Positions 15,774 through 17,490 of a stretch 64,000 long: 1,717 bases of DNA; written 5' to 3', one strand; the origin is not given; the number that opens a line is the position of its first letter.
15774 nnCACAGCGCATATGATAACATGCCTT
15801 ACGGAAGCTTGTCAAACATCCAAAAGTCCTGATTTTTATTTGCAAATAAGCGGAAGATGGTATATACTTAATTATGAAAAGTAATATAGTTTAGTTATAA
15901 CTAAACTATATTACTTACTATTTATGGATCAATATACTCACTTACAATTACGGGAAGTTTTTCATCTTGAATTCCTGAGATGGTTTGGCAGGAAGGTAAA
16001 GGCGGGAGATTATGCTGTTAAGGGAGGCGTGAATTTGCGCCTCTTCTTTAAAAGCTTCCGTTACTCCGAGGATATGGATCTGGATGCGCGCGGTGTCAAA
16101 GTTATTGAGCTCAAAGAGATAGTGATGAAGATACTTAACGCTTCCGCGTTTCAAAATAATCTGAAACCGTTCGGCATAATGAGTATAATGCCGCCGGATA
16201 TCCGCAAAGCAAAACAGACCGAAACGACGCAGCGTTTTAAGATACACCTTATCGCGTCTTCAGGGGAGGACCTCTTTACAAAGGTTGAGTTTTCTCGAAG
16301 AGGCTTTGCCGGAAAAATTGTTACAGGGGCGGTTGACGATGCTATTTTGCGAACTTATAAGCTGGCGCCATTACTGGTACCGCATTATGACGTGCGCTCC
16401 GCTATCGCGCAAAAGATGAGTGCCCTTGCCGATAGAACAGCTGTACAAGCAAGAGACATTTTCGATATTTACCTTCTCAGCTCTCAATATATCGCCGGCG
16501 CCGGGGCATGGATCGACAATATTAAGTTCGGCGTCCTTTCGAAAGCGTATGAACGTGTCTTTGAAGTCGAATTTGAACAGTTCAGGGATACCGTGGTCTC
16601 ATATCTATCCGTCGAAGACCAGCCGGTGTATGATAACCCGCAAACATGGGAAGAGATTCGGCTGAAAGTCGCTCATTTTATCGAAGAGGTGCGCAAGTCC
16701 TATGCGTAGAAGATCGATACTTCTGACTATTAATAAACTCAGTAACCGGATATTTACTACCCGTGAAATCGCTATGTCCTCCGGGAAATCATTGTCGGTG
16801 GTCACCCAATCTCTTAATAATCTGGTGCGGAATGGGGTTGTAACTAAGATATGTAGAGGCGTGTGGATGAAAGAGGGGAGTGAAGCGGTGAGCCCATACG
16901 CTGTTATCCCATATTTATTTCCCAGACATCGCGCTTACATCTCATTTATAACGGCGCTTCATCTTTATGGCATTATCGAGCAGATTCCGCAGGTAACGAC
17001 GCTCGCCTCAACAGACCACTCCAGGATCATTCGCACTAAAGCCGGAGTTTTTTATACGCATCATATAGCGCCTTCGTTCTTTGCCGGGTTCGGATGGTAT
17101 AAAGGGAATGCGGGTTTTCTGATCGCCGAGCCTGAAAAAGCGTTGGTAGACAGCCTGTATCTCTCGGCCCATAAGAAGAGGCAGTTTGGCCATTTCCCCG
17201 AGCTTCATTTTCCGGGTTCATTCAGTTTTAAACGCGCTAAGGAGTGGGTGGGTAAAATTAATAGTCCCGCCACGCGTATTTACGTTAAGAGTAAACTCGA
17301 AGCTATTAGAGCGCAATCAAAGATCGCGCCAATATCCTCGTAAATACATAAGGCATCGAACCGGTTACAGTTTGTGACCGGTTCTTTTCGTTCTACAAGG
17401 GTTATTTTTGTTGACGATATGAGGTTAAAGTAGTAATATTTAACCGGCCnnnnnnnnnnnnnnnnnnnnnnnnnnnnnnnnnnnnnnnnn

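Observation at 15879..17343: AbiE type IV TA pair in inverted gene order (toxin first) behind a perfect 38-bp palindrome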

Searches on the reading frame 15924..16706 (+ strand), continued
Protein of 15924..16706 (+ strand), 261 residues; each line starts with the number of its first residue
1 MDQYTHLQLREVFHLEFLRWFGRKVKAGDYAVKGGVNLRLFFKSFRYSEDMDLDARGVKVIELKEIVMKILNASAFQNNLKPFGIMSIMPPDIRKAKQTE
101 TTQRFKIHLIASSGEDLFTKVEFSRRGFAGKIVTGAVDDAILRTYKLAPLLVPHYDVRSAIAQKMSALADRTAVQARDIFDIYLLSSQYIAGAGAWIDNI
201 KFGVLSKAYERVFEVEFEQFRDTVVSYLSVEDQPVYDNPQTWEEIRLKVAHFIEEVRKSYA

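Call 84: search_protein_families(library=padloc, proteins=[L165:2340-2969:+, L166:2286-3008:+, L168:2232-3035:+, L167:2415-2918:+, L167:848-1375:+, L165:885-1328:+], max_evalue=0.001)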
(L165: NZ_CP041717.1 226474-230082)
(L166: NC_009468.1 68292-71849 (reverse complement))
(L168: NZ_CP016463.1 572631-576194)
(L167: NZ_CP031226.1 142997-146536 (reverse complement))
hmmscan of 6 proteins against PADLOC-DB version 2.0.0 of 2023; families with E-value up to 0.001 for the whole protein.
L165:2340-2969:+ (210 aa): 0 families

L166:2286-3008:+ (241 aa): 3 families
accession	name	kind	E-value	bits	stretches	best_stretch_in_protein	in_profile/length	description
PDLC02241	AbiEi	-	5.5e-09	34.1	1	53-215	40-190/199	AbiEi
PDLC02230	AbiEi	-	6.6e-06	23.9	1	46-178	24-140/192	AbiEi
PDLC02240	AbiEi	-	0.0008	17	1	54-182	47-168/216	AbiEi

L168:2232-3035:+ (268 aa): 4 families
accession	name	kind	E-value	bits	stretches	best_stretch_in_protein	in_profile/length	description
PDLC02240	AbiEi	-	8.2e-08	30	1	62-134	32-106/216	AbiEi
PDLC02274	AbiEi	-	2.3e-07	28.7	1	62-135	32-107/217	AbiEi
PDLC02241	AbiEi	-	1.1e-06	26.6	1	66-228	30-173/199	AbiEi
PDLC02230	AbiEi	-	0.00012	19.8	1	67-201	22-137/192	AbiEi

L167:2415-2918:+ (168 aa): 0 families

L167:848-1375:+ (176 aa): 7 families
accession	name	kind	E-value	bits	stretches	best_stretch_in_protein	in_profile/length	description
PDLC02232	AbiEi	-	4.3e-46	155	1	1-173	1-173/177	AbiEi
PDLC02241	AbiEi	-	2.2e-13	48.5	1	35-159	25-144/199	AbiEi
PDLC02272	AbiEi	-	6.5e-11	40.4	1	37-165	28-153/200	AbiEi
PDLC02230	AbiEi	-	4.3e-09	34.3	1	47-159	28-134/192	AbiEi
PDLC02240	AbiEi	-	7.1e-07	27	1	72-159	69-158/216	AbiEi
PDLC02225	AbiEi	-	5.8e-05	20.9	1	35-168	28-153/198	AbiEi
PDLC02267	AbiEi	-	0.00018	19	1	36-159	35-151/252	AbiEi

L165:885-1328:+ (148 aa): 0 families

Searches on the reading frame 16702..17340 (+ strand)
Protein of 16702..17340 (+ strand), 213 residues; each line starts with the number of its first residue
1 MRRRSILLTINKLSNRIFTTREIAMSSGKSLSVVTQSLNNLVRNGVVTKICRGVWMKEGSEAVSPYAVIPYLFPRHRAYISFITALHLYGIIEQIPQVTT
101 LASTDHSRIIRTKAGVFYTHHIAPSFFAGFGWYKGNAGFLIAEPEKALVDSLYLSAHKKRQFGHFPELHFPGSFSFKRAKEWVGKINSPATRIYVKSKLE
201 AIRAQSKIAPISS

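Call 3: search_protein_families(library=pfam, proteins=[window:16702-17340:+], max_evalue=1)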
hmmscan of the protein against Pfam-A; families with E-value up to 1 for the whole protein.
window:16702-17340:+ (213 aa): 8 families
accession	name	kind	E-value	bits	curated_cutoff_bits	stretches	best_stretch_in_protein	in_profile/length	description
PF13338.12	AbiEi_4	-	0.0002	21.8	25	1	14-55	10-46/49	Transcriptional regulator, AbiEi antitoxin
PF05732.17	RepL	-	0.00031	20.7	20.3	1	10-56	68-114/164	Firmicute plasmid replication protein (RepL)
PF13412.12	HTH_24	-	0.012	15.7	21.9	1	19-48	19-48/48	Winged helix-turn-helix DNA-binding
PF02082.26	Rrf2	-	0.027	15.1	30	1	6-48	11-54/132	Iron-dependent Transcriptional regulator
PF01978.25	TrmB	-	0.027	14.7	25.6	1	16-50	21-55/68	Sugar-specific transcriptional regulator TrmB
PF00392.27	GntR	-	0.065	13.3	27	1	19-48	26-55/64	Bacterial regulatory proteins, gntR family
PF17194.10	AbiEi_3_N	-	0.078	13.5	26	1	34-92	29-88/93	Transcriptional regulator, AbiEi antitoxin N-terminal domain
PF12802.13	MarR_2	-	0.19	12.4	27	1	6-49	10-52/61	MarR family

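Call 4: search_protein_families(library=ncbifam, proteins=[window:16702-17340:+], max_evalue=1)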
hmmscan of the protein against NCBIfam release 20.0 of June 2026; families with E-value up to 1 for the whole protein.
window:16702-17340:+ (213 aa): 1 family
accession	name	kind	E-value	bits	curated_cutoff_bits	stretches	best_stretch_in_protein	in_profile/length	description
NF047376.1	TAA_AbiEi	equivalog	5.1e-13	49.1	150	1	8-148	11-158/172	type IV toxin-antitoxin system AbiEi family antitoxin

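Call 10: find_homologous_proteins(query=window:16702-17340:+)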
Query window:16702-17340:+ (213 aa): 1320 proteins with E <= 0.001 among 1435 candidates; the best 120 are listed.
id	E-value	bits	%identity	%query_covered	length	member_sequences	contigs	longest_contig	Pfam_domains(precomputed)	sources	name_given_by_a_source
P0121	6.7e-124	429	91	99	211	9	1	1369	PF13338.13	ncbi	-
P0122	1.2e-111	389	86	95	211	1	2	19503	-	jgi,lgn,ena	-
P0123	2.7e-110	385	84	97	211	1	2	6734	-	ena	-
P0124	4.9e-109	381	82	97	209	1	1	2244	-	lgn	-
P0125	6.1e-109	380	83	95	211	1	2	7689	-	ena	-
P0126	2.0e-105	369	79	95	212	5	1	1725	-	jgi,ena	-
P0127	1.6e-104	366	78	96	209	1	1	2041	-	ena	-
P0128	1.2e-102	360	78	97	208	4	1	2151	-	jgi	-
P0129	1.5e-102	360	80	97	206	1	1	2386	PF13338.13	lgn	-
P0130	7.7e-102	357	78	95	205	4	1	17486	-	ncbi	-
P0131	3.7e-100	352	78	95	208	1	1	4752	-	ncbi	-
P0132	5.8e-100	351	77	95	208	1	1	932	-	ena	-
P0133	1.6e-99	350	76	95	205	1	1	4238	-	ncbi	-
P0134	1.8e-99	350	76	95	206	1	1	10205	-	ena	-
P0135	6.0e-97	341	74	96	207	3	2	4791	PF13338.13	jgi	-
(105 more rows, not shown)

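Call 22: search_solved_structures(query=A1, max_evalue=1, show_alignments=2)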
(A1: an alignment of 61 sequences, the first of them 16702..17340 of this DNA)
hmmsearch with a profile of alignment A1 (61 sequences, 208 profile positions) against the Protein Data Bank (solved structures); distinct sequences matched with E-value up to 1: 5.
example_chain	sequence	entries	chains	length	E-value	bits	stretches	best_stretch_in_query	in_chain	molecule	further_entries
9hlo_A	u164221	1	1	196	7e-06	29.1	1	27-101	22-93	Abortive infection protein AbiGI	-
6y8q_A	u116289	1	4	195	9.8e-06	28.6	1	28-101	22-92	Abortive phage infection protein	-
2lvs_A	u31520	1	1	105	0.16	14.8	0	7-49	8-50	Putative uncharacterized protein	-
1ft9_A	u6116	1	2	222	0.26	14.1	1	18-55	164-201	CARBON MONOXIDE OXIDATION SYSTEM TRANSCRIPTION REGULATOR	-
4ham_A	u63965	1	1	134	0.51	13.2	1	4-65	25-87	Lmo2241 protein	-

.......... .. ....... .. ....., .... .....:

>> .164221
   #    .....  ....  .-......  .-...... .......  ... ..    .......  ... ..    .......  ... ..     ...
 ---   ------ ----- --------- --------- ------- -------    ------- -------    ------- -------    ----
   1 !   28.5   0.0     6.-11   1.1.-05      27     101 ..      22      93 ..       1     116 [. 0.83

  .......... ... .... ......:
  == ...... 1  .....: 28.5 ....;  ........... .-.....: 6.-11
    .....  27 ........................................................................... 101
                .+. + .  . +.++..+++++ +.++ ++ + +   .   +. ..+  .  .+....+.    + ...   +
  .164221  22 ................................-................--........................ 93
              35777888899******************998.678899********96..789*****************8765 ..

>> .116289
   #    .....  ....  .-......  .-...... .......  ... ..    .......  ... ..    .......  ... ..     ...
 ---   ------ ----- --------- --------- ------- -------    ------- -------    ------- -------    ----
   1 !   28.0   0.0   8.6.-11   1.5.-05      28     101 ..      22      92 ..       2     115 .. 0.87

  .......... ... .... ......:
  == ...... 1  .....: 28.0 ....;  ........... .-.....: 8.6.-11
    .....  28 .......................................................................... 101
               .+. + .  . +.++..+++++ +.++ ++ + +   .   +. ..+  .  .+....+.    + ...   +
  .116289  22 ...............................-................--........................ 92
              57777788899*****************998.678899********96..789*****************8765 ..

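Call 26: predict_structure(alignment_id=A1)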
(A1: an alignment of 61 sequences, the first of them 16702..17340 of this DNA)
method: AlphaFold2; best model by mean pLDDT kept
length: 213 residues; sequences in the alignment: 61
mean_pLDDT: 86.9   pTM: 0.79
mean pLDDT of the five models: 86.9, 82.7, 75.0, 73.3, 72.9
residues with pLDDT >= 90: 126; 70-90: 67; 50-70: 15; < 50: 5
segments of 3 or more residues with pLDDT < 50: 133-135
pLDDT, mean of each block of 10 residues (from residue 1): 79 91 94 96 94 92 86 87 92 89 91 92 75 59 92 86 81 94 92 95 82 46
secondary structure, 60 per line:
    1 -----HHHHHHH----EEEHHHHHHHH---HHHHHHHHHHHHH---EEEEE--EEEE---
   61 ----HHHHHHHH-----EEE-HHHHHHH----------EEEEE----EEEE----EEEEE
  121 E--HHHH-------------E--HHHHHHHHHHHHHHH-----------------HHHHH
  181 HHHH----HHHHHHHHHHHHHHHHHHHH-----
elements in order: H6-12 E17-19 H20-27 H31-43 E47-51 E54-57 H65-72 E78-80 H82-88 E99-103 E108-111 E116-121 H124-127 H144-158 H176-184 H189-208

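Call 31: fold_search(model_id=the predicted structure, library=pdb)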
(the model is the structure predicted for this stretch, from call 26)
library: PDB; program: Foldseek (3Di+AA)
matches with E <= 10: 1448; with E <= 0.001: 2
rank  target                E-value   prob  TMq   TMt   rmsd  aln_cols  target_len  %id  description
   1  6y8q_A                2.3e-06  1.00  0.47  0.51   6.8       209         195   20  AbiEi antitoxin from Streptococcus agalactiae (released 2020-12-16)
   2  6y8q_D                6.1e-06  1.00  0.39  0.43   7.3       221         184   18  AbiEi antitoxin from Streptococcus agalactiae (released 2020-12-16)
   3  2ia2_A                6.7e-02  0.38  0.23  0.20  17.0       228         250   13  The crystal structure of a putative transcriptional regulator RHA06195 from Rhodococcus sp. RHA1 (released 2006-10-10)
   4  2g7u_C                6.7e-02  0.35  0.22  0.19  17.4       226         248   14  2.3 A structure of putative catechol degradative operon regulator from Rhodococcus sp. RHA1 (released 2006-04-04)
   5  2pjp_A                7.1e-02  0.98  0.23  0.39   7.0        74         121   12  Structure of the mRNA-binding domain of elongation factor SelB from E.coli in complex with SECIS RNA (released 2007-10-30)
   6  5y6i_B                7.6e-02  0.35  0.23  0.21  13.5       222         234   14  Crystal structure of Pseudomonas aeruginosa HmgR (released 2018-08-15)
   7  9e6a_A                7.6e-02  0.30  0.23  0.20  16.8       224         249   11  Pseudomonas putida KT2440 IclR-type transcription factor (PP_2609) (released 2025-11-12)
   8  7otr                  8.5e-02  0.25  0.20  0.13  12.9       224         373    9  Crystal structure of a psychrophilic CCA-adding enzyme determined by SAD phasing (released 2021-11-03)
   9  3cta                  9.1e-02  0.80  0.22  0.25  12.0       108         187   15  Crystal structure of riboflavin kinase from Thermoplasma acidophilum (released 2008-04-29)
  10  5kqj_MODEL_1_A        9.1e-02  0.38  0.27  0.30  10.8       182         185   12  Solution Structure of Antibiotic-Resistance Factor ANT(2'')-Ia Reveals Substrate-Regulated Conformation Dynami (released 2017-07-12)
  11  1ft9_A                1.2e-01  0.97  0.20  0.21   5.6        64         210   23  STRUCTURE OF THE REDUCED (FEII) CO-SENSING PROTEIN FROM R. RUBRUM (released 2000-10-09)
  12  8b9x_A                1.3e-01  0.87  0.21  0.18   8.3        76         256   13  Chimeric protein of human UFM1 E3 ligase, UFL1, and DDRGK1 (released 2023-10-25)
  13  7oqx                  1.3e-01  0.21  0.21  0.13  13.6       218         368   10  Crystal structure of a psychrophilic CCA-adding enzyme in complex with CMPcPP (released 2021-11-03)
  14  6q52                  1.3e-01  0.20  0.21  0.13  13.8       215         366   10  Structure of a psychrophilic CCA-adding enzyme in complex with CMPcPP at room temperature in ChipX microfluidic device (released 2019-05-01)
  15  8b9x_B                1.4e-01  0.28  0.24  0.20  12.0       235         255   10  Chimeric protein of human UFM1 E3 ligase, UFL1, and DDRGK1 (released 2023-10-25)
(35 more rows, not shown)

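Call 41: search_protein_families(library=padloc, proteins=[window:16702-17340:+], max_evalue=0.01)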
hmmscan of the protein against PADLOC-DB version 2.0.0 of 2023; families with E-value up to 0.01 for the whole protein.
window:16702-17340:+ (213 aa): 30 families (the best 25 are shown)
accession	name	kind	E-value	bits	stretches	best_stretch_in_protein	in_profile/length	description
PDLC02241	AbiEi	-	1.3e-20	72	1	12-161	9-155/199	AbiEi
PDLC02267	AbiEi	-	1.2e-19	68.7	1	3-154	6-154/252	AbiEi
PDLC02230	AbiEi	-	2.7e-16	57.8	1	19-158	4-140/192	AbiEi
PDLC02232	AbiEi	-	4.2e-16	57.3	1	7-150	10-158/177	AbiEi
PDLC02272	AbiEi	-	6.4e-15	53.5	1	35-161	30-157/200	AbiEi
PDLC02255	AbiEi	-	1.9e-13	48.4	1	5-157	3-150/186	AbiEi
PDLC02225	AbiEi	-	7e-10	36.9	1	25-127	22-118/198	AbiEi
PDLC02240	AbiEi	-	1.6e-08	32.4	1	9-159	9-166/216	AbiEi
PDLC02248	AbiEi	-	4.8e-08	30.9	1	30-108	25-100/198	AbiEi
PDLC02253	AbiEi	-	3e-07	28.5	1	5-108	5-100/112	AbiEi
PDLC02226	AbiEi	-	1.1e-06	26.7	1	6-125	7-131/202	AbiEi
PDLC02283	AbiEi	-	4.8e-06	24.4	1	32-108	29-105/201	AbiEi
PDLC02265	AbiEi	-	4.9e-06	24.4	1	29-109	23-103/198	AbiEi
PDLC02274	AbiEi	-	1e-05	23.3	1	9-155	9-162/217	AbiEi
PDLC02269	AbiEi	-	1.1e-05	22.9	1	13-105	8-101/251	AbiEi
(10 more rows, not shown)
